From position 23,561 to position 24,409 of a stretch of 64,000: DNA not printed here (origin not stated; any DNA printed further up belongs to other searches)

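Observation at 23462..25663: AT-rich 2.2-kb island with a self-contained two-gene operon, wedged between two gene remnants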

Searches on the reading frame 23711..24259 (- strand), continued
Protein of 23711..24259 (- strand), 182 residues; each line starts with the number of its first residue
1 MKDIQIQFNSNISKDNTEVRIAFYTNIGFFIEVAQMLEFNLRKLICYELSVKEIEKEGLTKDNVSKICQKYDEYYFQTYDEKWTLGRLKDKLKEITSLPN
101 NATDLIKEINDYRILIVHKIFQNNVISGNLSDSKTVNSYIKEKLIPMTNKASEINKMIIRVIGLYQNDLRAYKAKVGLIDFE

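Call 51: find_encoding_contigs(protein=P0204, flank=9000, max_places=6)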
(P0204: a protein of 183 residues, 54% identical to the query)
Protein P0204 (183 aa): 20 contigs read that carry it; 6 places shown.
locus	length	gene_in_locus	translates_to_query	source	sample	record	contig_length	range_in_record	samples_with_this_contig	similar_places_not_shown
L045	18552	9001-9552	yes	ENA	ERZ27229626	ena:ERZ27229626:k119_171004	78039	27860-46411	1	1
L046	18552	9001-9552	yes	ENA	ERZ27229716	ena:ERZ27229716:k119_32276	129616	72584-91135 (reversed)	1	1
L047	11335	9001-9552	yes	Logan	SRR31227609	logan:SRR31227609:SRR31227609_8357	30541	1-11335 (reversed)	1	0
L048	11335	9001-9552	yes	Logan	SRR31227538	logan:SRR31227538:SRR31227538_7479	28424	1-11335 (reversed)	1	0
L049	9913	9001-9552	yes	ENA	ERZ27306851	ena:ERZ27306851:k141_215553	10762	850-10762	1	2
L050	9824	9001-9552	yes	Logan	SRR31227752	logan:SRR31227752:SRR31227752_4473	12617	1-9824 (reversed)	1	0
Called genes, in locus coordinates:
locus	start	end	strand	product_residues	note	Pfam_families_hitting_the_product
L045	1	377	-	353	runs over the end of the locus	PF12146:Hydrolase_4, PF00561:Abhydrolase_1 (weak)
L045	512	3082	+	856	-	PF02861:Clp_N, PF23569:NBD_SMAX1, PF00004:AAA, PF17871:AAA_lid_9, PF00158:Sigma54_activat, PF00004:AAA, PF07724:AAA_2, PF07728:AAA_5, +7 more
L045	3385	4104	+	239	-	PF00163:Ribosomal_S4, PF01479:S4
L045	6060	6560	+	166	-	PF07022:Phage_CI_repr (weak), PF12844:HTH_19, PF13560:HTH_31, PF01381:HTH_3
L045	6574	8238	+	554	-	-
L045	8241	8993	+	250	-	-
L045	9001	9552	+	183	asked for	-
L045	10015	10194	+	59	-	-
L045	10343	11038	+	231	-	PF01479:S4, PF00849:PseudoU_synth_2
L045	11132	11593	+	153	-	PF00293:NUDIX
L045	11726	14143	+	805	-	PF00133:tRNA-synt_1, PF09334:tRNA-synt_1g, PF13603:tRNA-synt_1_2, PF00133:tRNA-synt_1, PF08264:Anticodon_1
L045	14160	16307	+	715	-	PF09371:Tex_N, PF22706:Tex_central_region, PF16921:Tex_YqgF, PF14639:YqgF (weak), PF14635:HHH_7 (weak), PF12836:HHH_3, PF17674:HHH_9, PF00575:S1, +1 more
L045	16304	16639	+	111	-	-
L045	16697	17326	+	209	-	PF01029:NusB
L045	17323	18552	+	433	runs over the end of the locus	PF13742:tRNA_anti_2, PF01336:tRNA_anti-codon (faint), PF02601:Exonuc_VII_L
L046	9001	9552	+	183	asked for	-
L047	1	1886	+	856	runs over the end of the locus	PF02861:Clp_N, PF23569:NBD_SMAX1, PF00004:AAA, PF17871:AAA_lid_9, PF00158:Sigma54_activat, PF00004:AAA, PF07724:AAA_2, PF07728:AAA_5, +7 more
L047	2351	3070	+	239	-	PF00163:Ribosomal_S4, PF01479:S4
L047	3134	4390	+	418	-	-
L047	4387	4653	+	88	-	-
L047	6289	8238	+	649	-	-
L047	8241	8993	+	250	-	-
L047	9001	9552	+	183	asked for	-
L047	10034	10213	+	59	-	-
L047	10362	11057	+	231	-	PF01479:S4, PF00849:PseudoU_synth_2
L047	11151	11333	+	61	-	?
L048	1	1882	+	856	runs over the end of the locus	PF02861:Clp_N, PF23569:NBD_SMAX1, PF00004:AAA, PF17871:AAA_lid_9, PF00158:Sigma54_activat, PF00004:AAA, PF07724:AAA_2, PF07728:AAA_5, +7 more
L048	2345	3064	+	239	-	PF00163:Ribosomal_S4, PF01479:S4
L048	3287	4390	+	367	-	-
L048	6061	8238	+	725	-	PF01381:HTH_3, PF12844:HTH_19, PF13560:HTH_31 (weak)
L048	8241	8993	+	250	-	-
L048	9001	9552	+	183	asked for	-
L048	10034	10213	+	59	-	-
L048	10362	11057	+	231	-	PF01479:S4, PF00849:PseudoU_synth_2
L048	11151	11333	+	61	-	?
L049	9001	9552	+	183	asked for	-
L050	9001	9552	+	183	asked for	-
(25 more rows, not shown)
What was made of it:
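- L047 lost the HTH instead (call 51).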

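Call 54: find_related_loci(query=A1, collection=viral_contigs, flank=10000)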
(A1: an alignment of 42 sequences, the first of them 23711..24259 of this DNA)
Query A1 (182 aa) in viral_contigs; peptide patterns used: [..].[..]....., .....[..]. (x = any residue, [..] = any of these).
124 stretches matched a pattern, but none encodes a relative of the query by tblastn (E <= 1e-3).

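Call 55: search_dna_similar(query=window:23711-24259:-, collection=phages, mode=protein, max_evalue=0.001)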
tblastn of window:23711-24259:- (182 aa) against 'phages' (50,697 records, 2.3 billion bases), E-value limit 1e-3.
No match.

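Call 56: search_dna_similar(query=window:23711-24259:-, collection=plasmids, mode=protein, max_evalue=0.001)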
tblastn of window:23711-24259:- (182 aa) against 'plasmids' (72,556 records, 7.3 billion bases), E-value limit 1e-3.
No match.

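Call 63: search_protein_representatives(alignment_id=A1)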
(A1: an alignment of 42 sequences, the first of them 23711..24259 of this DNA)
Query: 42 sequences, 183 profile positions. Proteins with E-value up to 0.001 (for the whole library): 62; up to 1e-10: 26; up to 1e-30: 6. The best 62 are listed.
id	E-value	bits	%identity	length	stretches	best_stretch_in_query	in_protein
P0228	5.8e-78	277.3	-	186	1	4-182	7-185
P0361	8.4e-59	214.9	-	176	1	11-181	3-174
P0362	8.6e-58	211.6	-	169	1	4-129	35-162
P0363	4.0e-56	206.2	-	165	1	20-180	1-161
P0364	3.5e-35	137.9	-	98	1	86-181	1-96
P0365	7.2e-34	133.6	-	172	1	3-78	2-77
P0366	4.3e-30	121.3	-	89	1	2-72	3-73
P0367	1.2e-29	119.8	-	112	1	53-128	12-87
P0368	3.3e-29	118.4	-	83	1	3-76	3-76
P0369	4.8e-28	114.6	-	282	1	37-115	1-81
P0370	6.7e-28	114.2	-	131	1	3-75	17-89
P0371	3.1e-27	112.0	-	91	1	96-182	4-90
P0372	1.1e-26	110.1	-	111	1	3-60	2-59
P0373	1.5e-26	109.7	-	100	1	85-181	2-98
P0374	3.6e-26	108.5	-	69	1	3-65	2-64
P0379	1.2e-22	97.1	-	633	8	108-177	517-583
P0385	3.5e-11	59.7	-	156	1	28-170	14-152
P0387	2.2e-10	57.1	-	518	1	23-172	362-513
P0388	2.9e-10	56.7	-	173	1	22-171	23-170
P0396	3.5e-07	46.6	-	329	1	28-167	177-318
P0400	1.6e-06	44.5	-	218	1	20-161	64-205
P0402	4.3e-06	43.1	-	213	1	24-174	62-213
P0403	4.7e-06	42.9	-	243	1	27-173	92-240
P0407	1.6e-05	41.3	-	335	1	28-172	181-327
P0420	4.6e-04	36.5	-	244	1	28-170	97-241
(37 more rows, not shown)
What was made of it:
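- On HEPN superfamily (g3 = window 23711..24259): Indirect test: profile hits to remote relatives at E 1e-11 to 1e-4 (call 63).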

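Call 64: search_protein_families(library=pfam, proteins=[P0387, P0396, P0407, P0403, P0420, P0400, P0402, P0385, P0388, P0379], max_evalue=0.1)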
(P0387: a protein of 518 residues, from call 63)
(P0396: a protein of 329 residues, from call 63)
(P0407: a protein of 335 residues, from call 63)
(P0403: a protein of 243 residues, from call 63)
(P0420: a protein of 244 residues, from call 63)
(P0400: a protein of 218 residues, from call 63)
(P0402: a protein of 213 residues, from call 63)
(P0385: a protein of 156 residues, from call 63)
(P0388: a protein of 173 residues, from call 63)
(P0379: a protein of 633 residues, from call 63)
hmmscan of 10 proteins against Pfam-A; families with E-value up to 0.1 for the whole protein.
P0387 (518 aa): 2 families
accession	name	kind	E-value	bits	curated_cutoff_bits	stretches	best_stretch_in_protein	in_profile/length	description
PF06478.18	CoV_RPol_N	-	0.0014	18.2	25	1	395-485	71-162/350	Coronavirus RNA-dependent RNA polymerase, N-terminal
PF18733.6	HEPN_LA2681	-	0.032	14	27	1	415-481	109-172/204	LA2681-like HEPN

P0396 (329 aa): 1 family
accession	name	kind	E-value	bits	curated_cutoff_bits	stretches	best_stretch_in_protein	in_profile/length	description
PF01934.22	HepT-like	-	0.00067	19.8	23.5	1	236-276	60-97/120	Ribonuclease HepT-like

P0407 (335 aa): 3 families
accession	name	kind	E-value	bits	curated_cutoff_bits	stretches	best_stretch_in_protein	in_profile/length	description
PF02178.24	AT_hook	-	0.0066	16.6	17.4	1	35-46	1-12/13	AT hook motif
PF21865.2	TLN1-like_RS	-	0.0068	17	27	1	122-178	68-124/165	Talin 1-like, rod segment domain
PF01934.22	HepT-like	-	0.012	15.8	23.5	1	245-282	62-99/120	Ribonuclease HepT-like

P0403 (243 aa): 2 families
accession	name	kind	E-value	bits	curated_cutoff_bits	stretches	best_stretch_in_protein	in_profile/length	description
PF01934.22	HepT-like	-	0.017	15.3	23.5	1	158-190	63-95/120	Ribonuclease HepT-like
PF18739.6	HEPN_Apea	-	0.038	14.9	24.4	1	150-209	53-118/136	Apea-like HEPN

P0420 (244 aa): 2 families
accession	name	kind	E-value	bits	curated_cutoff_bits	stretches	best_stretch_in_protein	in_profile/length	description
PF01934.22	HepT-like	-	0.011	15.8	23.5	1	121-197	23-98/120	Ribonuclease HepT-like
PF00312.27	Ribosomal_S15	-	0.022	15.4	31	0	195-222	10-38/81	Ribosomal protein S15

P0400 (218 aa): 1 family
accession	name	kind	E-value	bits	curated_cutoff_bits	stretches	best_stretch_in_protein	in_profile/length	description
PF01934.22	HepT-like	-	0.002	18.3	23.5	1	134-174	62-102/120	Ribonuclease HepT-like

P0402 (213 aa): 3 families
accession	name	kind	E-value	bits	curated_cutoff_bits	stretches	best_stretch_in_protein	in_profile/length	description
PF01934.22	HepT-like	-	1.5e-05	25.1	23.5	1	119-163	52-96/120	Ribonuclease HepT-like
PF01335.27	DED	-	0.0063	17.2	35.9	1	95-153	7-66/82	Death effector domain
PF13643.11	DUF4145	-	0.079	13.5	23.1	0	112-163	22-74/88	Domain of unknown function (DUF4145)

P0385 (156 aa): 1 family
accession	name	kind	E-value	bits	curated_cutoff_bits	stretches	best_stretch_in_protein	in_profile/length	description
PF20854.2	LED_rpt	-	0.067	13.4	59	1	17-101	34-123/176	LED repeat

P0388 (173 aa): 7 families
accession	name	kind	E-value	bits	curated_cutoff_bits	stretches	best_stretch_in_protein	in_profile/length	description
PF12358.13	DUF3644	-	0.0033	17.5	27.6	1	92-157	75-139/183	Domain of unknown function (DUF3644)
PF21037.2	CCDC138_cc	-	0.0038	17.7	27.1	1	91-116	8-33/59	Coiled-coil-domain-containing protein 138, coiled-coil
PF11103.14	DUF2887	-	0.016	15.7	24.1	1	21-128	72-190/200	Protein of unknown function (DUF2887)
PF15665.10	FAM184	-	0.021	14.9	32.7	1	76-159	111-199/211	Family with sequence similarity 184, A and B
PF18730.6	HEPN_Cthe2314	-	0.03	14.8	27.1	1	78-162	85-162/174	Cthe_2314-like HEPN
PF18735.6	HEPN_RiboL-PSP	-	0.031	14.6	28.4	1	56-148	102-189/191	RiboL-PSP-HEPN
PF09820.16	AAA-ATPase_like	-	0.038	14.2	26.1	1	81-167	87-172/201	Predicted AAA-ATPase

P0379 (633 aa): 14 families
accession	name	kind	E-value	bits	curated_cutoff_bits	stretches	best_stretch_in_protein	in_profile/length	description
PF05662.19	YadA_stalk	-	1.7e-13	51.2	28.4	0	41-51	11-21/43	Coiled stalk of trimeric autotransporter adhesin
PF02295.23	z-alpha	-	2.3e-10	40.8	21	0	38-71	19-52/67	Adenosine deaminase z-alpha domain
PF04875.17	DUF645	-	5.4e-07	30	27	0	352-378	15-41/59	Protein of unknown function, DUF645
PF09267.15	Dict-STAT-coil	-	7.5e-06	26.8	22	0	367-383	93-109/114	Dictyostelium STAT, coiled coil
PF19969.4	VMAP-M8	-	3.4e-05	24.7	27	0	523-592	14-76/97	vWA-MoxR associated protein middle region (VMAP-M) 8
PF25444.1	THBD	-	7.4e-05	22.5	27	0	83-99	31-47/66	Thrombomodulin-like domain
PF01658.22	Inos-1-P_synth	-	0.00058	20.5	27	0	80-103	13-36/107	Myo-inositol-1-phosphate synthase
PF05849.17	L-fibroin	-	0.0016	18.5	27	0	30-69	20-59/242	Fibroin light chain (L-fibroin)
PF09372.15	PRANC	-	0.0032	18.2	25.8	0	101-141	31-68/97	PRANC domain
PF05052.17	MerE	-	0.0033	17.8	22.8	0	199-219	12-32/75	MerE protein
PF20054.4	Tc-38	-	0.0044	17.1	23.2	0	110-130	6-26/70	Trypanosoma Tc-38 (p38) protein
PF01108.23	Tissue_fac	-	0.0049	17.1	27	0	385-411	76-102/107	Tissue factor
PF00745.25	GlutR_dimer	-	0.014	16.1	22.9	0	108-150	35-81/99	Glutamyl-tRNAGlu reductase, dimerisation domain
PF13186.11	SPASM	-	0.043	14.5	21.5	0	86-115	28-56/67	Iron-sulfur cluster-binding domain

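Call 67: search_solved_structures(query=A4, max_evalue=10, show_alignments=2)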
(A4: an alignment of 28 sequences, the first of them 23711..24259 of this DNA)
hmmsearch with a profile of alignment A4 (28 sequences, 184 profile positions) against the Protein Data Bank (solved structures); distinct sequences matched with E-value up to 10: 22.
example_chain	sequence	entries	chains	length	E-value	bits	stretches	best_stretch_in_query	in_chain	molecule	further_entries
8tj4_B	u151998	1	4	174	0.13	14.9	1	139-177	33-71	Hemagglutinin HA2 chain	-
4gms_B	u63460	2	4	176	0.14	14.8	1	139-177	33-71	Hemagglutinin HA2 chain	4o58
6nhq_B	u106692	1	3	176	0.14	14.8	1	139-177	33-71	Hemagglutinin HA2 chain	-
4we5_B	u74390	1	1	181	0.14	14.8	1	139-177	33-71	Hemagglutinin HA2 chain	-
8tj8_B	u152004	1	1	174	0.16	14.6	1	139-177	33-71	Hemagglutinin HA2 chain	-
9yoi_D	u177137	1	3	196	0.19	14.4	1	139-177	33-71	Hemagglutinin HA2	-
1mql_B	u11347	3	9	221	0.21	14.3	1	139-177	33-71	Hemagglutinin HA2 chain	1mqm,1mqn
5hmg_B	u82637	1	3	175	0.24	14.1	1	139-177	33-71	Hemagglutinin HA2 chain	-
8tj6_B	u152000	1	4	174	0.26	14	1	139-177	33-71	Hemagglutinin HA2 chain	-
5thf_B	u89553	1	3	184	0.27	13.9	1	139-177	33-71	Hemagglutinin HA2 chain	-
8zyk_R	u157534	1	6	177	0.27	13.9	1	139-177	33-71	Hemagglutinin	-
4uo0_B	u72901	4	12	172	0.34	13.5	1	139-177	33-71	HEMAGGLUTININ | H3 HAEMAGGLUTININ HA2 CHAIN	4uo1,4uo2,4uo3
6v48_B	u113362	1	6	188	0.35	13.5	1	139-179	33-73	Hemagglutinin HA2 chain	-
6n4f_B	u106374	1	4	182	0.48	13.1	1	139-177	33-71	Hemagglutinin HA2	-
4v9j_AQ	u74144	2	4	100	0.59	12.8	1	52-126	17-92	30S ribosomal protein S17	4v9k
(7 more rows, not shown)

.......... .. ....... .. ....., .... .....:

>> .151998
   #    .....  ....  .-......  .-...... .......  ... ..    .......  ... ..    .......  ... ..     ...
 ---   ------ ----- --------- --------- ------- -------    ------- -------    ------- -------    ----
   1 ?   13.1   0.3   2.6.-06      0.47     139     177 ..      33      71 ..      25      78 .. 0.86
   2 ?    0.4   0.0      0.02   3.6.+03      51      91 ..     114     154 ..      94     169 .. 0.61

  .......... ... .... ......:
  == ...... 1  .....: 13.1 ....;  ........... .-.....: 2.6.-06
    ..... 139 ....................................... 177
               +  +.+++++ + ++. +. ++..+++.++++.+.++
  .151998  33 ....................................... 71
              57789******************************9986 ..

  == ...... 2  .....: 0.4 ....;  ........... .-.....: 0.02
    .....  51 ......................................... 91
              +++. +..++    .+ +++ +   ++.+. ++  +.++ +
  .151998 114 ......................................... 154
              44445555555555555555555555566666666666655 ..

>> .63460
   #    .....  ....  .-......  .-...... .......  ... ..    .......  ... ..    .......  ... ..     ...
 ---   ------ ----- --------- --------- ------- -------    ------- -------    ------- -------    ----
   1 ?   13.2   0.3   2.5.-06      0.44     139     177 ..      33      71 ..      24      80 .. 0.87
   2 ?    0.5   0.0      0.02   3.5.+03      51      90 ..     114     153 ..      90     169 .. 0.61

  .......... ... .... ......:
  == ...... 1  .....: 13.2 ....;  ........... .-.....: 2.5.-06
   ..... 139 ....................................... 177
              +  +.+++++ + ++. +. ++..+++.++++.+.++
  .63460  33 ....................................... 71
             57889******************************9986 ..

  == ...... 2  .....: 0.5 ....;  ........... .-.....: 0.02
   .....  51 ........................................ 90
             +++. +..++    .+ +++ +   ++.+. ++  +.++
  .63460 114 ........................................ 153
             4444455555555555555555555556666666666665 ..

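Call 69: search_protein_families(library=pfam, alignment_id=A4, max_evalue=0.1)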
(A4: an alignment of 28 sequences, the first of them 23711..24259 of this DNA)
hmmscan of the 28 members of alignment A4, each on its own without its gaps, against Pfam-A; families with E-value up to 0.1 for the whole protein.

A. member 1, window:23711-24259:- (182 aa): 3 families
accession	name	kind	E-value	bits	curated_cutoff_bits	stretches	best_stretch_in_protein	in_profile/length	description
PF14560.12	Ubiquitin_2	-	0.011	16.6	23.1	0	78-105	19-46/86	Ubiquitin-like domain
PF03297.21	Ribosomal_S25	-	0.025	15.3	28.8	1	81-147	22-88/101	S25 ribosomal protein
PF02637.23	GatB_Yqey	-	0.08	13.2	27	1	85-175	25-115/148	GatB domain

B. families by the number of members that match (of 28 scanned): 44 families (the first 25 are shown)
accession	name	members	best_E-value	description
PF01934.22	HepT-like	8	1.5e-05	Ribonuclease HepT-like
PF13643.11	DUF4145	3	2.8e-05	Domain of unknown function (DUF4145)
PF18735.6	HEPN_RiboL-PSP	3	0.0023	RiboL-PSP-HEPN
PF03297.21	Ribosomal_S25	2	0.019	S25 ribosomal protein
PF18739.6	HEPN_Apea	2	0.038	Apea-like HEPN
PF06478.18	CoV_RPol_N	1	0.0014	Coronavirus RNA-dependent RNA polymerase, N-terminal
PF12358.13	DUF3644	1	0.0033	Domain of unknown function (DUF3644)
PF21037.2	CCDC138_cc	1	0.0038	Coiled-coil-domain-containing protein 138, coiled-coil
PF19924.4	DUF6387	1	0.005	Family of unknown function (DUF6387)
PF25124.1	DUF7816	1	0.0063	Domain of unknown function (DUF7816)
PF04339.18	FemAB_like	1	0.0063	Peptidogalycan biosysnthesis/recognition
PF01335.27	DED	1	0.0063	Death effector domain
PF02178.24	AT_hook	1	0.0066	AT hook motif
PF21865.2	TLN1-like_RS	1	0.0068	Talin 1-like, rod segment domain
PF24408.1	wHTH-Calcineurin_assc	1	0.007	wHTH-Calcineurin_assc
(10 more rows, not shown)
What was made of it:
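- Closest known: HepT-MntA. Same: Remote relatives of g3 hit the HepT-like family, one above threshold (calls 64, 69).
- Remote relatives have RNxxVH and hit HepT-like in 8 of 28 cases, one of them above the gathering score (calls 63, 64, 69).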
